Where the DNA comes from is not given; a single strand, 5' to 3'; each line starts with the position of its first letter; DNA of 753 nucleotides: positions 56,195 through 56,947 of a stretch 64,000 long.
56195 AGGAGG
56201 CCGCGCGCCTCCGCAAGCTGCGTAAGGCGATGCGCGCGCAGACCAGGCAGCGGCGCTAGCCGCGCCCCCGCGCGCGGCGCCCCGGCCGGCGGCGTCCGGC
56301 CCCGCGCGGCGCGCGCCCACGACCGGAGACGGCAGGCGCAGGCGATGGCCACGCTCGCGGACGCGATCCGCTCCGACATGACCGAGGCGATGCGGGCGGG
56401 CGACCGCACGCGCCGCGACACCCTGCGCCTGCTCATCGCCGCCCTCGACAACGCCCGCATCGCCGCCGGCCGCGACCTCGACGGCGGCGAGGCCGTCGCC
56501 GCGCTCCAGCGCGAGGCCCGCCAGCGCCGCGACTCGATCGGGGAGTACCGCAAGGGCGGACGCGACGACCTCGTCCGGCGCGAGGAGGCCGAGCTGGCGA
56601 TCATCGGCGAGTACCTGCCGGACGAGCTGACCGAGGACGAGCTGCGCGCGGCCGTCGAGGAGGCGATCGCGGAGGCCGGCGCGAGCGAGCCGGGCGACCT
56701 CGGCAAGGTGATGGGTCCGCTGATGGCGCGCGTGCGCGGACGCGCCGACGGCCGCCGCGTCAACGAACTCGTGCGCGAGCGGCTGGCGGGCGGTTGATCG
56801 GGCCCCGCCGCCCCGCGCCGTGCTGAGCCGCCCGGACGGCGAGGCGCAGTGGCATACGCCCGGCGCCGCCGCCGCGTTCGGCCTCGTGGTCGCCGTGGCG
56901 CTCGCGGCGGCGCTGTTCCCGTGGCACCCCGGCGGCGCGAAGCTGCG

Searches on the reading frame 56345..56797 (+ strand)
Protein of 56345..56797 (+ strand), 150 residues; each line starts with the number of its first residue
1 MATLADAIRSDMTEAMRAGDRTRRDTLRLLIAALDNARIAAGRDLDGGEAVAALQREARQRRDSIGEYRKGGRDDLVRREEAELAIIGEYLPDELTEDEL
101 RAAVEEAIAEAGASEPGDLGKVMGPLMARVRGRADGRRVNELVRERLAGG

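Call 25: search_protein_families(library=pfam, proteins=[window:56345-56797:+], max_evalue=0.01)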
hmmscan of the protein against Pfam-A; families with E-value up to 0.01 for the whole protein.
window:56345-56797:+ (150 aa): 2 families
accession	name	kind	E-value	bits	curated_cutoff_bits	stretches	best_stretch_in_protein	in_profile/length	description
PF09424.15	YqeY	-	1.3e-46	158.7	27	1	6-147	2-143/143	Yqey-like protein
PF02637.23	GatB_Yqey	-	8.6e-06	26.1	27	1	97-147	91-148/148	GatB domain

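Call 43: list_cluster_members(proteins=[window:56345-56797:+, window:56053-56259:+, window:49795-50622:+, window:26894-27745:-, window:23407-25197:+, window:50669-51460:+, P0121, P0122])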
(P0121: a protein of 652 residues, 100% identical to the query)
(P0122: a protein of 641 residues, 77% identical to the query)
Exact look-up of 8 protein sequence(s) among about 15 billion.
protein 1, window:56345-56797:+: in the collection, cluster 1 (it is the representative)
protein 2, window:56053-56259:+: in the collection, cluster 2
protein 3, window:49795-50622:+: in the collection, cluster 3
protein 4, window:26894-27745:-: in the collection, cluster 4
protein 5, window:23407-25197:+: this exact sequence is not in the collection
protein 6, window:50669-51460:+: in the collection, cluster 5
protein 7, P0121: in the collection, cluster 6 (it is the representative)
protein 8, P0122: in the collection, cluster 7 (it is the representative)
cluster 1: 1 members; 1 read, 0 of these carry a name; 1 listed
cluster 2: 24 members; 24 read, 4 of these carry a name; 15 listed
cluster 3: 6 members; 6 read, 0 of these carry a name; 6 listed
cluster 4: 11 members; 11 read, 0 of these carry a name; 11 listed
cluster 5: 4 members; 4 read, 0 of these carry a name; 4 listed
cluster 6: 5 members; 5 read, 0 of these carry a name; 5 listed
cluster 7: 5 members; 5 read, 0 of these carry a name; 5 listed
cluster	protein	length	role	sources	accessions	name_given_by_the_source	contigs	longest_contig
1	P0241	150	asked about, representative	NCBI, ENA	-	-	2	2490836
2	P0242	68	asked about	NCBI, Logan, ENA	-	-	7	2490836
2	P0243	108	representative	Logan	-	-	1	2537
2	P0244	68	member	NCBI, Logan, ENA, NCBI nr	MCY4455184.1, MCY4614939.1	MAG: 30S ribosomal protein S21 [Chloroflexi bacterium] | 30S ribosomal protein S21 [Chloroflexota bacterium]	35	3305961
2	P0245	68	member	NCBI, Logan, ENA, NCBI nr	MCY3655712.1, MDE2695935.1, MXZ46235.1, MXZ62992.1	MAG: 30S ribosomal protein S21 [Chloroflexota bacterium] | 30S ribosomal protein S21 [Chloroflexota bacterium]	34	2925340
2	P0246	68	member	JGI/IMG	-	small subunit ribosomal protein S21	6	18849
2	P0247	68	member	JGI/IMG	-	small subunit ribosomal protein S21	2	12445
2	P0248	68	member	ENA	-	-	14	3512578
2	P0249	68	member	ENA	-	-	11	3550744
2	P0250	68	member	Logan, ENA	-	-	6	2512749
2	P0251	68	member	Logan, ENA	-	-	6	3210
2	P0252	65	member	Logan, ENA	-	-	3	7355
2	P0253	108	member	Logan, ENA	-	-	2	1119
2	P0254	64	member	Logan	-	-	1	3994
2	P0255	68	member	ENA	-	-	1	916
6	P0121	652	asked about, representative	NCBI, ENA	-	-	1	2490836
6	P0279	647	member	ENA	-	-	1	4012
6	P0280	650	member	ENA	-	-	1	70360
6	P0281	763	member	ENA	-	-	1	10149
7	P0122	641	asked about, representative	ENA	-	-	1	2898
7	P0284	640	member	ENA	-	-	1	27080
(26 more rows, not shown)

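Call 44: find_encoding_contigs(protein=P0284, flank=10000, max_places=5)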
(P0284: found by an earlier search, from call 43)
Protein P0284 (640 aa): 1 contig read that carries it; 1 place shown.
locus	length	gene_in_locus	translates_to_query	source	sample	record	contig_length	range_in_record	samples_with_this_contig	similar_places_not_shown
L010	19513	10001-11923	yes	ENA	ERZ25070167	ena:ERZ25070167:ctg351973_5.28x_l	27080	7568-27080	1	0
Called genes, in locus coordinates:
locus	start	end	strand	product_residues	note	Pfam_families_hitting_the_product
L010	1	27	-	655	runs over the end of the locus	-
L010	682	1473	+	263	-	PF01987:AIM24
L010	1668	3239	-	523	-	PF01039:Carboxyl_trans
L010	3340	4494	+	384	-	PF02463:SMC_N (faint), PF13304:AAA_21, PF13175:AAA_15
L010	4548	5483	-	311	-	-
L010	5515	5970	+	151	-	-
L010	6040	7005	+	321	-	PF00296:Bac_luciferase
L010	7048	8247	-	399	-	PF02771:Acyl-CoA_dh_N, PF02770:Acyl-CoA_dh_M, PF00441:Acyl-CoA_dh_1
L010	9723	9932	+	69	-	PF13683:rve_3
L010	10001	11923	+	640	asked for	PF25390:WD40_RLD (weak), PF13540:RCC1_2, PF07995:GSDH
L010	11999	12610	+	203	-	PF02086:MethyltransfD12 (weak)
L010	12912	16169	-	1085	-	PF00176:SNF2-rel_dom (faint), PF04851:ResIII (faint), PF00271:Helicase_C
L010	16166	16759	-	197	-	-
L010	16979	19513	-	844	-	?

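Call 45: find_encoding_contigs(protein=P0280, flank=10000, max_places=5)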
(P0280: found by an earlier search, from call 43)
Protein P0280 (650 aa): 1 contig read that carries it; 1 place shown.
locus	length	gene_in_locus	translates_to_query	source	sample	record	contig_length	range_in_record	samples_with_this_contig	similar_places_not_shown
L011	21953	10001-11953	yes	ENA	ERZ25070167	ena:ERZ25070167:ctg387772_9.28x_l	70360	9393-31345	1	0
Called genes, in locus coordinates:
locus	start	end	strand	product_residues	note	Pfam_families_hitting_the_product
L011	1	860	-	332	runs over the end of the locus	PF02826:2-Hacid_dh_C (weak), PF07991:KARI_N, PF01450:KARI_C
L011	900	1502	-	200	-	PF01842:ACT, PF13291:ACT_4 (faint), PF22629:ACT_AHAS_ss, PF13710:ACT_5, PF10369:ALS_ss_C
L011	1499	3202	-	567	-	PF02776:TPP_enzyme_N, PF00205:TPP_enzyme_M, PF02775:TPP_enzyme_C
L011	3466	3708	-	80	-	-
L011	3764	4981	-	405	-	PF01266:DAO (weak), PF01494:FAD_binding_3, PF13450:NAD_binding_8 (faint)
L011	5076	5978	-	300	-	PF10882:bPH_5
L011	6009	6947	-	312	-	PF01063:Aminotran_4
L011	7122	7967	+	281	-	PF00753:Lactamase_B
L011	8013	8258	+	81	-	-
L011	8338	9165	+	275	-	PF02673:BacA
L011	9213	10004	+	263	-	PF00106:adh_short, PF13561:adh_short_C2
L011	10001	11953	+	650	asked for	PF25390:WD40_RLD, PF13540:RCC1_2, PF07995:GSDH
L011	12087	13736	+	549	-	-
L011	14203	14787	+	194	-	PF00106:adh_short (weak)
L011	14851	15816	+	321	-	PF01527:HTH_Tnp_1 (faint), PF13011:LZ_Tnp_IS481, PF13384:HTH_23, PF13518:HTH_28, PF13551:HTH_29, PF13565:HTH_32, PF00665:rve (weak)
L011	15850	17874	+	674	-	PF13191:AAA_16 (weak), PF14516:AAA_35, PF20703:nSTAND1 (weak), PF13401:AAA_22 (weak)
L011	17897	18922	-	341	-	PF01497:Peripla_BP_2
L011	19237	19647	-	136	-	PF01850:PIN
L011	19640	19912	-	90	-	PF02604:PhdYeFM_antitox (weak)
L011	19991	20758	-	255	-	-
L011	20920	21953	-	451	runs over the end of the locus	PF00202:Aminotran_3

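Call 53: find_encoding_contigs(protein=P0281, flank=10000, max_places=5)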
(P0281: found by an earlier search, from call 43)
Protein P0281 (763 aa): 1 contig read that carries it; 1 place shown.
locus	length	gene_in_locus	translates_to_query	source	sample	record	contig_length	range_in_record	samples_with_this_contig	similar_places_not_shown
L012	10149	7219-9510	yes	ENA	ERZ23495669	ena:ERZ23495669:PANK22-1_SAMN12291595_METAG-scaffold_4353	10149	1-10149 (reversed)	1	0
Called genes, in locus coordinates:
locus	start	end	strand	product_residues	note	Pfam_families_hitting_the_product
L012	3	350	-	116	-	?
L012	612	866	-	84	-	-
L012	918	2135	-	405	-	PF01266:DAO (weak), PF01494:FAD_binding_3, PF13450:NAD_binding_8 (faint)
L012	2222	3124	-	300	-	PF10882:bPH_5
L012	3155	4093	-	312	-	PF01063:Aminotran_4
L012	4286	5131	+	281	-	PF00753:Lactamase_B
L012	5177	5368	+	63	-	-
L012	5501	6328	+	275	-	PF02673:BacA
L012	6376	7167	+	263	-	PF00106:adh_short, PF13561:adh_short_C2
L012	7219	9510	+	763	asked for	PF25390:WD40_RLD, PF13540:RCC1_2, PF07995:GSDH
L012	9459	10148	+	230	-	?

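Call 54: find_encoding_contigs(protein=P0279, flank=10000, max_places=5)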
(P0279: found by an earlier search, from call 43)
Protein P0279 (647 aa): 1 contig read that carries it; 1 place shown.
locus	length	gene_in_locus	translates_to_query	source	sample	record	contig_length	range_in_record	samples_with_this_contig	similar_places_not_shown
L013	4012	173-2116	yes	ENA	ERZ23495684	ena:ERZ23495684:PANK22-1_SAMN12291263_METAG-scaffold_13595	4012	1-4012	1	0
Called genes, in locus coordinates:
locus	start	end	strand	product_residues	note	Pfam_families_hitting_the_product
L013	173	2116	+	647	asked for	PF25390:WD40_RLD, PF13540:RCC1_2, PF07995:GSDH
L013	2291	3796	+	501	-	-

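Call 71: search_protein_families(library=pfam, proteins=[L011:14203-14787:+, L010:11999-12610:+], max_evalue=0.01)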
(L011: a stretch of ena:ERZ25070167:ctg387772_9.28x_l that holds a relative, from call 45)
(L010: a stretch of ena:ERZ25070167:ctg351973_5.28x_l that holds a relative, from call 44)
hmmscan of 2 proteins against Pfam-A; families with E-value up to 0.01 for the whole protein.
L011:14203-14787:+ (194 aa): 2 families
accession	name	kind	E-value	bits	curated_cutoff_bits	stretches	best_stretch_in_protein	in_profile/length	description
PF00106.31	adh_short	-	7.1e-07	29.3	26.6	1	11-115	2-101/195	short chain dehydrogenase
PF08659.16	KR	-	0.0018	18.7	22.6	0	22-94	13-84/180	KR domain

L010:11999-12610:+ (203 aa): 1 family
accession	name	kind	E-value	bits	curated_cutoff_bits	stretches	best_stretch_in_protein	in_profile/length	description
PF02086.21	MethyltransfD12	-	1.4e-05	25.4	22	1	39-164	112-241/253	D12 class N6 adenine-specific DNA methyltransferase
